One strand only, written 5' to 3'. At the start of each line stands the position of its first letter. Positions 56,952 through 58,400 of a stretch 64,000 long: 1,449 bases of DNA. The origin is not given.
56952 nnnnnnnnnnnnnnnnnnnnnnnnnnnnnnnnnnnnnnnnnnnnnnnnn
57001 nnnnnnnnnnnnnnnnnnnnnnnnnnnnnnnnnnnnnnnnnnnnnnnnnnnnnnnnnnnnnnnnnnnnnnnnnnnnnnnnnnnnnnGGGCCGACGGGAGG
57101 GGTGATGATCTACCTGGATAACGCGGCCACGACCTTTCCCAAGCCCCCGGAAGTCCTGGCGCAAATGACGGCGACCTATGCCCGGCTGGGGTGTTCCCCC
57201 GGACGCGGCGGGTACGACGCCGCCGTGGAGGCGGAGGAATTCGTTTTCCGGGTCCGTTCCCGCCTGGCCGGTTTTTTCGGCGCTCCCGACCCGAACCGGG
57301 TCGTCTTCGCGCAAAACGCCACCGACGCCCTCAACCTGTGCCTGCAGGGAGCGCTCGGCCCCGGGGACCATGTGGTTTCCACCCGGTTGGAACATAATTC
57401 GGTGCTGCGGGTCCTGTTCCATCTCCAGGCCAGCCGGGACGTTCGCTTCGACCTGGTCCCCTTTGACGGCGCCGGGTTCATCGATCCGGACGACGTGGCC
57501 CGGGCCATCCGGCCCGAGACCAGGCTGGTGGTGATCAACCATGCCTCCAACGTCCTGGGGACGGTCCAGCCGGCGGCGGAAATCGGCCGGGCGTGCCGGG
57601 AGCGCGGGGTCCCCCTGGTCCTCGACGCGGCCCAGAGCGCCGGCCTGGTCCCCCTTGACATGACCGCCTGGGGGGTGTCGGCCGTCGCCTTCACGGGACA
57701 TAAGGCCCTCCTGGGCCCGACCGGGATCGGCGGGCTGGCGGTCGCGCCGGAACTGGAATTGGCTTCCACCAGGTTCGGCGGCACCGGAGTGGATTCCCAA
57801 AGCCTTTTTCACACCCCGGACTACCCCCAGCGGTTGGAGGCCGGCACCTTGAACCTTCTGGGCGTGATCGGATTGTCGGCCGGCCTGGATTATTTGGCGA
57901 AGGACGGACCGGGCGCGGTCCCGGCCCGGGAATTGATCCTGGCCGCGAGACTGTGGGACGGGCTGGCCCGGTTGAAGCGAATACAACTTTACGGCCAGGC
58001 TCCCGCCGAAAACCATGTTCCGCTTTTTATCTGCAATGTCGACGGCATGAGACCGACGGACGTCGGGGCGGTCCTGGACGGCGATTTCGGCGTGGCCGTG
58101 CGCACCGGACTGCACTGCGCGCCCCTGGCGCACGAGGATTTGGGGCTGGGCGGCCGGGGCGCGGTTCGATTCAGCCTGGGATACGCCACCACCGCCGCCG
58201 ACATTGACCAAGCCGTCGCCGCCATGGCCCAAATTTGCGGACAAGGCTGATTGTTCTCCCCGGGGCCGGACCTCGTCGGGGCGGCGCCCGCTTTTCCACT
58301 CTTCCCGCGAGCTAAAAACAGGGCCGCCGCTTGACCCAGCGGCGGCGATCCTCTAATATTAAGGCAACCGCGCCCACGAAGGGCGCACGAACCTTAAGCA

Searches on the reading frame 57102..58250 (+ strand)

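Call 82: search_protein_families(library=pfam, proteins=[window:57102-58250:+], max_evalue=0.00001)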
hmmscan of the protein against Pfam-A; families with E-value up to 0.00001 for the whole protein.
window:57102-58250:+ (382 aa): 5 families
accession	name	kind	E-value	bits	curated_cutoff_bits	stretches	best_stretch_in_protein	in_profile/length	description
PF00266.25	Aminotran_5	-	2.9e-83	280.3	21.5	1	3-370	1-370/371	Aminotransferase class-V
PF01041.23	DegT_DnrJ_EryC1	-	1e-09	38.5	19.8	1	67-221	42-192/360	DegT/DnrJ/EryC1/StrS aminotransferase family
PF00155.27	Aminotran_1_2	-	3.7e-07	30.1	19.7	1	51-180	47-190/361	Aminotransferase class I and II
PF01212.27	Beta_elim_lyase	-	9.2e-07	28.9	27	1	39-178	25-171/288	Beta-eliminating lyase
PF01053.26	Cys_Met_Meta_PP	-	6.4e-06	25.4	27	1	76-205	79-202/381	Cys/Met metabolism PLP-dependent enzyme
